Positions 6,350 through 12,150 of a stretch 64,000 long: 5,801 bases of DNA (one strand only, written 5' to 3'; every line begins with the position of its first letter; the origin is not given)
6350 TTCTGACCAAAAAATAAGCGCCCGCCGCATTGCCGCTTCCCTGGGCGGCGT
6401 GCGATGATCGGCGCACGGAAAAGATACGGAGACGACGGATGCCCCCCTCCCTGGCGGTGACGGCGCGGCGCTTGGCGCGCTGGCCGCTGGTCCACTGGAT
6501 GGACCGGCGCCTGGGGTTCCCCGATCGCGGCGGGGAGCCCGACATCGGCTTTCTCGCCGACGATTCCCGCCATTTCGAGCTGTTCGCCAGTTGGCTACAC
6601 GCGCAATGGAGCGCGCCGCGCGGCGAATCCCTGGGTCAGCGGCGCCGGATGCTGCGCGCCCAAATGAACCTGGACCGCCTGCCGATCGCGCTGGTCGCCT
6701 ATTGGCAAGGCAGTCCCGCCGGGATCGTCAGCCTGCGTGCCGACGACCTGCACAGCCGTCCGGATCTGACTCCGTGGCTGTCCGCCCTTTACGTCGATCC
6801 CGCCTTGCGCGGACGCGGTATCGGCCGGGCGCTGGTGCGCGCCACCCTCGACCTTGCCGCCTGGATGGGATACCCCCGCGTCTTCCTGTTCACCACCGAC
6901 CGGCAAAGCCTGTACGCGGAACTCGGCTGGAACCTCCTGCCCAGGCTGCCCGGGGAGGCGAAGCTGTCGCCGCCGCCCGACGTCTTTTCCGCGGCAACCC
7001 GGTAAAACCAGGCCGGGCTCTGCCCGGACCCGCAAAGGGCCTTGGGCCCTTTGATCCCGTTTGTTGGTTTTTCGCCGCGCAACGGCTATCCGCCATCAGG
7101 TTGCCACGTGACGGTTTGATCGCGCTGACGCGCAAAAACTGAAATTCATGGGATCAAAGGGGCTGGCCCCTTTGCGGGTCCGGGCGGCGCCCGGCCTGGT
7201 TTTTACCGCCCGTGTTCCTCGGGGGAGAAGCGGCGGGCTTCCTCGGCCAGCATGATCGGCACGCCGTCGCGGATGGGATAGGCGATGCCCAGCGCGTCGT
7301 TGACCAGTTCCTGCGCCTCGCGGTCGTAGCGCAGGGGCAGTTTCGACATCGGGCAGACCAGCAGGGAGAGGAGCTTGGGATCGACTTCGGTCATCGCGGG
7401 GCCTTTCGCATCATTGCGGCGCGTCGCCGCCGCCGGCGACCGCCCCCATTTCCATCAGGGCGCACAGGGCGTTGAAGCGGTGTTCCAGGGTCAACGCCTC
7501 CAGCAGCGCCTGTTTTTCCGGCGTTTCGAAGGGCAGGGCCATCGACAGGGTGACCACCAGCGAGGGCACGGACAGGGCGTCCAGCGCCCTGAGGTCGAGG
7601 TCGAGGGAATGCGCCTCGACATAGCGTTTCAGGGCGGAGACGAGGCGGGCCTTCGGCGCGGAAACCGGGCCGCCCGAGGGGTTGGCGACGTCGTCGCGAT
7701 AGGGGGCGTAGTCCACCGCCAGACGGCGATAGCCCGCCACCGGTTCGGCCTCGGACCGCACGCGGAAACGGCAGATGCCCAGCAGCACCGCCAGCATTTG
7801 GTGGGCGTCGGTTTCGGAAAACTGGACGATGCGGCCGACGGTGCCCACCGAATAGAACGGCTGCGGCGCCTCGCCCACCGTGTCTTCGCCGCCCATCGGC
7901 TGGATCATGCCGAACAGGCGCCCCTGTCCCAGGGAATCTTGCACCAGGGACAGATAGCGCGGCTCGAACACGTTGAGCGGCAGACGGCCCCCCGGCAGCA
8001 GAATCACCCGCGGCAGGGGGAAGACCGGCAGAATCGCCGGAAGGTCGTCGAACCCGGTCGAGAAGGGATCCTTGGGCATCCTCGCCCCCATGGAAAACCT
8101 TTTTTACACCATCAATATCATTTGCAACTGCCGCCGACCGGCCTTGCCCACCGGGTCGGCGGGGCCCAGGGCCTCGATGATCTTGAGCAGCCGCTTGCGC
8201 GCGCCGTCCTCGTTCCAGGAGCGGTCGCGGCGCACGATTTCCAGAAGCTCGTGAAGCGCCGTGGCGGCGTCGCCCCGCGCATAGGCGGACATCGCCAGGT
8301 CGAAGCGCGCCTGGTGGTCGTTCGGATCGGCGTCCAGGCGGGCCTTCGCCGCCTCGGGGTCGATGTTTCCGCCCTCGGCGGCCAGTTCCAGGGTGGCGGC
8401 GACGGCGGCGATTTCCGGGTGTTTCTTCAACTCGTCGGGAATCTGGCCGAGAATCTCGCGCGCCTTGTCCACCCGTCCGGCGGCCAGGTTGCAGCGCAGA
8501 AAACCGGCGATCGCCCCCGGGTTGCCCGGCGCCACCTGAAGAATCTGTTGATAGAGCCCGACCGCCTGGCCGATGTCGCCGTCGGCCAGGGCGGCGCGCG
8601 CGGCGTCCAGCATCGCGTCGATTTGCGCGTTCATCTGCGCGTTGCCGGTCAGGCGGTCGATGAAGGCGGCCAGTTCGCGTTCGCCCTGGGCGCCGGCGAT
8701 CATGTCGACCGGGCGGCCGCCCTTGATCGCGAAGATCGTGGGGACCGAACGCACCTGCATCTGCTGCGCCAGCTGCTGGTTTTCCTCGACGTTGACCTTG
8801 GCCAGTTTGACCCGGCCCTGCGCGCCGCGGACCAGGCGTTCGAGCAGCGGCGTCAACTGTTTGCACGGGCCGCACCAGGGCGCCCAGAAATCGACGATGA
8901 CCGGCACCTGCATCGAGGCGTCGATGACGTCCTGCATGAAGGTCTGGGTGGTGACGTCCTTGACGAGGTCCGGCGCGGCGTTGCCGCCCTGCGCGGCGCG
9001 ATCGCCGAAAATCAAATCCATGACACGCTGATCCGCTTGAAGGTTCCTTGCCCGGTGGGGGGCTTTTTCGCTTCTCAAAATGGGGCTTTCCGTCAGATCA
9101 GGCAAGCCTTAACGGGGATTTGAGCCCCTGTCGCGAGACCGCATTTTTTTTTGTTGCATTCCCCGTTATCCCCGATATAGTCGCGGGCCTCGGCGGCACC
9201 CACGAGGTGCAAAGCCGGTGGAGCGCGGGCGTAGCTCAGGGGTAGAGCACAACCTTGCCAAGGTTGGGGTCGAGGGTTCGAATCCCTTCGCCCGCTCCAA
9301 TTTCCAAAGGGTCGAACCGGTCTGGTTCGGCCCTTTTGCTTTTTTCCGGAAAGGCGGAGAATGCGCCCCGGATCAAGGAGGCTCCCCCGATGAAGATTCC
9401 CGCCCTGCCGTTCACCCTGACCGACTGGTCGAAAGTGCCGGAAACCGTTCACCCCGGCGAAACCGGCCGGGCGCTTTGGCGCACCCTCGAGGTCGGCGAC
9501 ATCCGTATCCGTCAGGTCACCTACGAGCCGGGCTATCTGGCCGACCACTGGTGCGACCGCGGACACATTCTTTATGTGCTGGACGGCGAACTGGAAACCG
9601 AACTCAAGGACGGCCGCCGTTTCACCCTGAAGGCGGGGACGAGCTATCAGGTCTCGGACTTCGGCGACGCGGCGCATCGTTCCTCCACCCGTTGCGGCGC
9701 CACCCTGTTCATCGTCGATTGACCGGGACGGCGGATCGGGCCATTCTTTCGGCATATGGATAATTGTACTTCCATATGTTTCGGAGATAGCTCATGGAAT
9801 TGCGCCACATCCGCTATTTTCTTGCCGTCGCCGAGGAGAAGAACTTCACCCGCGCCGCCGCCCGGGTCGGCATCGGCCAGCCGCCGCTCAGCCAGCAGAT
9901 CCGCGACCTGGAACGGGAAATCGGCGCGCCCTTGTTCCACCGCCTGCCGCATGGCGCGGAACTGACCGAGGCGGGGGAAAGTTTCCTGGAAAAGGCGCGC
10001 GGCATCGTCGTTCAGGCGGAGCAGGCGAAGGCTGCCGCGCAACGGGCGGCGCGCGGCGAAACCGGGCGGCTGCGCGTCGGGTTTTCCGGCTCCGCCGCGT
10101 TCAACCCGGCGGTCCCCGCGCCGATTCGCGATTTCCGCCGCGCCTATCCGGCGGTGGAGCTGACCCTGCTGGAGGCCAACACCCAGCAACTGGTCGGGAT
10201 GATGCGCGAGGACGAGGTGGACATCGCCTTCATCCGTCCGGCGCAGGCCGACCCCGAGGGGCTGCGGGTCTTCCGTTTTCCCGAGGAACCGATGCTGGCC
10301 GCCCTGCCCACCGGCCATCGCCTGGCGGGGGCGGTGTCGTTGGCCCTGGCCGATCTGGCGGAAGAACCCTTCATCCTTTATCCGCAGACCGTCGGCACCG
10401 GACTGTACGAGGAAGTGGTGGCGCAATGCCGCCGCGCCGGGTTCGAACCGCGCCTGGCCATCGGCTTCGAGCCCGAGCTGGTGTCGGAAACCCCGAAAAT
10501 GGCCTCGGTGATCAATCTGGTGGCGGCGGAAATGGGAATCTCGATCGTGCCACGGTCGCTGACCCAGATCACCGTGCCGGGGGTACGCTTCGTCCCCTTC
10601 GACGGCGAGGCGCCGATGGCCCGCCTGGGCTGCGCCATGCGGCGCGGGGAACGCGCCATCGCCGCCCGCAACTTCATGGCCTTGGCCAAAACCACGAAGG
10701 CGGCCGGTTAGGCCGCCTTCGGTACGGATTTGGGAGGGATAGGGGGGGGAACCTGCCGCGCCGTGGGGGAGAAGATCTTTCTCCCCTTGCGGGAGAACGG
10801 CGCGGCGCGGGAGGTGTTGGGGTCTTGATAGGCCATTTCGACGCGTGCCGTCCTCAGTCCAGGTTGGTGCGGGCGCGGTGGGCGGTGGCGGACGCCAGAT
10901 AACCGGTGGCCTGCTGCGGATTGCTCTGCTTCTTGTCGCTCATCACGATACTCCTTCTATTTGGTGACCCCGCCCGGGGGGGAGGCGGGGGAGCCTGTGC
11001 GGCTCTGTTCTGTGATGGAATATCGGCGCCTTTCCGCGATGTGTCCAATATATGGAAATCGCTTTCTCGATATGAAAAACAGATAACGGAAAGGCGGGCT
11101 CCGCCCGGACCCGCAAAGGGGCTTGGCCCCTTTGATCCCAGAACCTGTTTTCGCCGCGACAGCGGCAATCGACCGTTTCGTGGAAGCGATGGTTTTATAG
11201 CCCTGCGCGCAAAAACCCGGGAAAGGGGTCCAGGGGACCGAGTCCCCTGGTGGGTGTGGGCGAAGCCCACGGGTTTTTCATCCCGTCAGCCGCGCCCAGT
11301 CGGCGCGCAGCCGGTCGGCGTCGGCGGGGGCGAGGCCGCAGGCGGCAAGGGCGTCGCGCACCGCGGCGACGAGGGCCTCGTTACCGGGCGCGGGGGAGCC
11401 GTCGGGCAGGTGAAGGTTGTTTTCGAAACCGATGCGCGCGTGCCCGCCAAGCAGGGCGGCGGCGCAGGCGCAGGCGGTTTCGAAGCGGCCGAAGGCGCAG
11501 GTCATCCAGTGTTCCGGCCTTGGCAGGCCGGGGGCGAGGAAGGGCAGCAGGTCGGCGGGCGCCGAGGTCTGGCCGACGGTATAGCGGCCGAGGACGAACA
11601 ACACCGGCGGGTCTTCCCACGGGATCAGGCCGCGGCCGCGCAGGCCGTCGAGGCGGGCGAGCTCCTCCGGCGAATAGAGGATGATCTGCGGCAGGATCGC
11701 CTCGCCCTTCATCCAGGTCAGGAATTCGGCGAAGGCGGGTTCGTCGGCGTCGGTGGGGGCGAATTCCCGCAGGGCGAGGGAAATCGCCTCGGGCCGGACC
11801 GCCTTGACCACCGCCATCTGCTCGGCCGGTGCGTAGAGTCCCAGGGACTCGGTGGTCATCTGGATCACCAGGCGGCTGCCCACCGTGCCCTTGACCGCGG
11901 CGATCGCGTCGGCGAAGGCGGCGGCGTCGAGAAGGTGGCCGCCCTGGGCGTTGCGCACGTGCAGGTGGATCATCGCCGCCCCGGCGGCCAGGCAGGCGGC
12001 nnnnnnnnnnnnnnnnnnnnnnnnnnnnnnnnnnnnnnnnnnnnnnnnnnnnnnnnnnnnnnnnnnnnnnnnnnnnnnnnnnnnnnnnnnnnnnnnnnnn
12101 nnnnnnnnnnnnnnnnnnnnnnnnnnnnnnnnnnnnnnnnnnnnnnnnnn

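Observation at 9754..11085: Duplicated LysR operator drives a 29-codon ORF / C-rich RNA located downstream of the regulator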

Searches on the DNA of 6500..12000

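Call 5: search_rna_families(source=window, start=6500, end=12000, threshold=evalue, max_evalue=1)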
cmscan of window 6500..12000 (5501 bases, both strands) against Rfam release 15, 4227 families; matches with E-value up to 1: 3.
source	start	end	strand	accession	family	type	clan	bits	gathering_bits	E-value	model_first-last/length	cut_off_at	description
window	9225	9296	+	RF00005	tRNA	Gene; tRNA;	CL00001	69.7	29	3.2e-14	1-71/71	no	tRNA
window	9225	9297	-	RF04354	Plastid-ycf2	Cis-reg;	-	21.8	65.7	0.54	1-75/75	no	Plastid-ycf2 5UTR RNA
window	6993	7024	+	RF02695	NrsZ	Gene; sRNA;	-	16.3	76.9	0.48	103-134/236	no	Nitrogen regulated small RNA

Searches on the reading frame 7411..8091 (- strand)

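Call 8: search_protein_families(library=pfam, proteins=[window:7411-8091:-], max_evalue=0.01)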
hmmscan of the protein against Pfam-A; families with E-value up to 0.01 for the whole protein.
window:7411-8091:- (226 aa): 1 family
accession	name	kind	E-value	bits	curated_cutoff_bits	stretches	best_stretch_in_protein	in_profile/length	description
PF02190.22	LON_substr_bdg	-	8.8e-28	98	28.7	1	21-213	2-198/200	ATP-dependent protease La (LON) substrate-binding domain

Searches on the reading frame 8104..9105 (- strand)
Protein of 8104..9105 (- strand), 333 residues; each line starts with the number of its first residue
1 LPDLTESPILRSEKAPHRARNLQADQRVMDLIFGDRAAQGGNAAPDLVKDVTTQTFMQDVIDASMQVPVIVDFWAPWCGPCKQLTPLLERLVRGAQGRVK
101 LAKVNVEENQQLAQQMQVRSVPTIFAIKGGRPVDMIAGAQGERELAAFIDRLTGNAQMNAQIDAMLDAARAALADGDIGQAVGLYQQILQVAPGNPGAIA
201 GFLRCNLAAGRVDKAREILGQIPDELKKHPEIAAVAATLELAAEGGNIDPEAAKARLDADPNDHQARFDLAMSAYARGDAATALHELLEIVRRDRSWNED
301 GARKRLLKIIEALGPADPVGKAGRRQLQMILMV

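Call 8: search_protein_families(library=pfam, proteins=[window:8104-9105:-], max_evalue=0.01)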
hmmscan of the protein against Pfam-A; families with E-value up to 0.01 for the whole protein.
window:8104-9105:- (333 aa): 18 families
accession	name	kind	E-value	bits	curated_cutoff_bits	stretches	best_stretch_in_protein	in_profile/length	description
PF00085.26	Thioredoxin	-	7.3e-27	93.8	23.5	1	49-150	3-102/103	Thioredoxin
PF14561.12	TPR_20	-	1.4e-25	89.9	25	1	248-331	6-89/90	Tetratricopeptide repeat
PF14559.12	TPR_19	-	5.9e-17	62.2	25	1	172-237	1-66/68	Tetratricopeptide repeat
PF13098.12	Thioredoxin_2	-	3.4e-09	37.4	27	1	67-148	6-103/104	Thioredoxin-like domain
PF13432.12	TPR_16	-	1.1e-06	29.4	32.7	1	166-218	1-53/65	Tetratricopeptide repeat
PF13174.12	TPR_6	-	1.2e-06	29.2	26.3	0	163-193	1-31/33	Tetratricopeptide repeat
PF13428.12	TPR_14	-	1.6e-05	25.5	23.5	0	163-199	2-38/44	Tetratricopeptide repeat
PF13905.12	Thioredoxin_8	-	2.7e-05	24.8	27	1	68-110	3-47/94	Thioredoxin-like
PF25060.1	ARM_TT21_2nd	-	0.00056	19.9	27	1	147-239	44-136/270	Tetratricopeptide repeat protein 21 second ARM domain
PF13431.12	TPR_17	-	0.0011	19.5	24.4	0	257-284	6-33/34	Tetratricopeptide repeat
PF00462.30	Glutaredoxin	-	0.0014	19.2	22.9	1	73-125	4-54/60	Glutaredoxin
PF14595.12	Thioredoxin_9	-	0.002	18.5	25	1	73-128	48-105/129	Thioredoxin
PF07719.23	TPR_2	-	0.0023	18.4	27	0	165-195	4-34/34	Tetratricopeptide repeat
PF25064.1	ARM_TT21_5th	-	0.004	17.9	27.8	0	175-229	14-68/117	TT21 fifth ARM repeats domain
PF13429.12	TPR_15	-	0.006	16.5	26.2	0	142-238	126-222/280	Tetratricopeptide repeat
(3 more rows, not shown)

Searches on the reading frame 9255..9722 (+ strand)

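Call 8: search_protein_families(library=pfam, proteins=[window:9255-9722:+], max_evalue=0.01)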
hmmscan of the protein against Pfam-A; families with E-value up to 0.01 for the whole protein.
window:9255-9722:+ (155 aa): 1 family
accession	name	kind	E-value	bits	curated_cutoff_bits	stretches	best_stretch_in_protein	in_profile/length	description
PF07883.17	Cupin_2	-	2.7e-05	24.2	27.2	1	88-133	3-48/70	Cupin domain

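Call 21: search_protein_families(library=ncbifam, proteins=[window:9255-9722:+], max_evalue=1)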
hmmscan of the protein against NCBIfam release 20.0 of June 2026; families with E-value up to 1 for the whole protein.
window:9255-9722:+ (155 aa): 1 family
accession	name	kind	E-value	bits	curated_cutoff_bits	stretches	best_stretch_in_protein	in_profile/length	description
NF038084.1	DHCW_cupin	hypoth_equivalog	1.4e-48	163.4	70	1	50-155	2-106/106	DHCW motif cupin fold protein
